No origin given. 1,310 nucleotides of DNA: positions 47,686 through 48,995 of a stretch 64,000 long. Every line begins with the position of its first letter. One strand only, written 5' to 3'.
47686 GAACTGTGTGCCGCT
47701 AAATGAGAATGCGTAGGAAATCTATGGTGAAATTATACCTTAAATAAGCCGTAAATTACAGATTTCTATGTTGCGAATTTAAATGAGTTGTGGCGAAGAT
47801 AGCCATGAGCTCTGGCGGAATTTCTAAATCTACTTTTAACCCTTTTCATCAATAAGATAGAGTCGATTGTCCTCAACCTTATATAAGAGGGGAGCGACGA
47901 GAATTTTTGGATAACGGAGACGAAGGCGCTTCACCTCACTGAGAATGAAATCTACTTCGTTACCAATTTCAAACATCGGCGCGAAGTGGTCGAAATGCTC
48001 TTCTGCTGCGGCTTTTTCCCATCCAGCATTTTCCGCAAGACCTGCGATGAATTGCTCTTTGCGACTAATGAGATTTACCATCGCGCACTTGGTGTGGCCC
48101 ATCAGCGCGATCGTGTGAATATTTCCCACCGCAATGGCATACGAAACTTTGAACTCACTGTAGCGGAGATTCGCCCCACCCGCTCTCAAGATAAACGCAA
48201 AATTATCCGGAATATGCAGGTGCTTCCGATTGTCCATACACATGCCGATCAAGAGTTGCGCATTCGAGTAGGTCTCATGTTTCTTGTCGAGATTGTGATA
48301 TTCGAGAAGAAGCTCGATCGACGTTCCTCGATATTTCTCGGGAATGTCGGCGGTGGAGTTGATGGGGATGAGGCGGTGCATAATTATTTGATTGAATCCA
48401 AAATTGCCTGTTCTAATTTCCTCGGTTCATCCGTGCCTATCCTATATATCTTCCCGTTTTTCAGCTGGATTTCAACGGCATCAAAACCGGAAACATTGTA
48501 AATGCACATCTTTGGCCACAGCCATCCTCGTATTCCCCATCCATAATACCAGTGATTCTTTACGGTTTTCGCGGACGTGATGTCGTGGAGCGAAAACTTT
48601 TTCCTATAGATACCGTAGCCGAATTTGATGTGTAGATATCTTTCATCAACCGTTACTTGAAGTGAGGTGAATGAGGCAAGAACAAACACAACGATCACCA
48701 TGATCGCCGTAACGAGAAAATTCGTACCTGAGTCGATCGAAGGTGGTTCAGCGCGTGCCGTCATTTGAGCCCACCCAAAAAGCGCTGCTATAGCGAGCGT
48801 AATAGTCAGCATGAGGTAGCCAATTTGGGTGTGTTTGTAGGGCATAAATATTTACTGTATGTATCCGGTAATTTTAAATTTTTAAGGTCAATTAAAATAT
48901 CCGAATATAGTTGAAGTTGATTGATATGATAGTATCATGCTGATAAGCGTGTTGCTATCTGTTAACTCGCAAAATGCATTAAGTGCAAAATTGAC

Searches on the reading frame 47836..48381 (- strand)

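Call 11: search_protein_families(library=pfam, proteins=[window:47836-48381:-], max_evalue=0.01)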
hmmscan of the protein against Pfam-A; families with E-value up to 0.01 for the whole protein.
window:47836-48381:- (181 aa): 1 family
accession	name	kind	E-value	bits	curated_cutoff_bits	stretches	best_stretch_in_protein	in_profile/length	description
PF00484.24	Pro_CA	-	0.00034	21.4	25.7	1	78-116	44-88/156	Carbonic anhydrase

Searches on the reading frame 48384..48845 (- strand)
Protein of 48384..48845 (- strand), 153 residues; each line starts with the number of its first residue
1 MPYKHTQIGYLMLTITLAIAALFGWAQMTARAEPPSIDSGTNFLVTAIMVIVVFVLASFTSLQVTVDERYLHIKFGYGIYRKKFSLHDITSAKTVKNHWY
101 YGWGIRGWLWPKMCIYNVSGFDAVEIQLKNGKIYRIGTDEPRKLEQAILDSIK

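Call 11: search_protein_families(library=pfam, proteins=[window:48384-48845:-], max_evalue=0.01)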
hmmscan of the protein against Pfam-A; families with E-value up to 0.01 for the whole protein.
window:48384-48845:- (153 aa): 0 families

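Call 49: search_protein_families(library=padloc, proteins=[window:48384-48845:-], max_evalue=0.01)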
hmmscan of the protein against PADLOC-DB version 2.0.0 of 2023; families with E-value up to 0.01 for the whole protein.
window:48384-48845:- (153 aa): 0 families

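Call 50: search_protein_families(library=ncbifam, proteins=[window:48384-48845:-], max_evalue=0.01)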
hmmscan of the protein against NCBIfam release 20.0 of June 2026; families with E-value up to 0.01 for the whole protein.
window:48384-48845:- (153 aa): 1 family
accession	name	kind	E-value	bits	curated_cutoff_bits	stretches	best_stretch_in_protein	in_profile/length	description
NF033773.1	tellur_TrgA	subfamily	0.0013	18.8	40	1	5-70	30-96/145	TrgA family protein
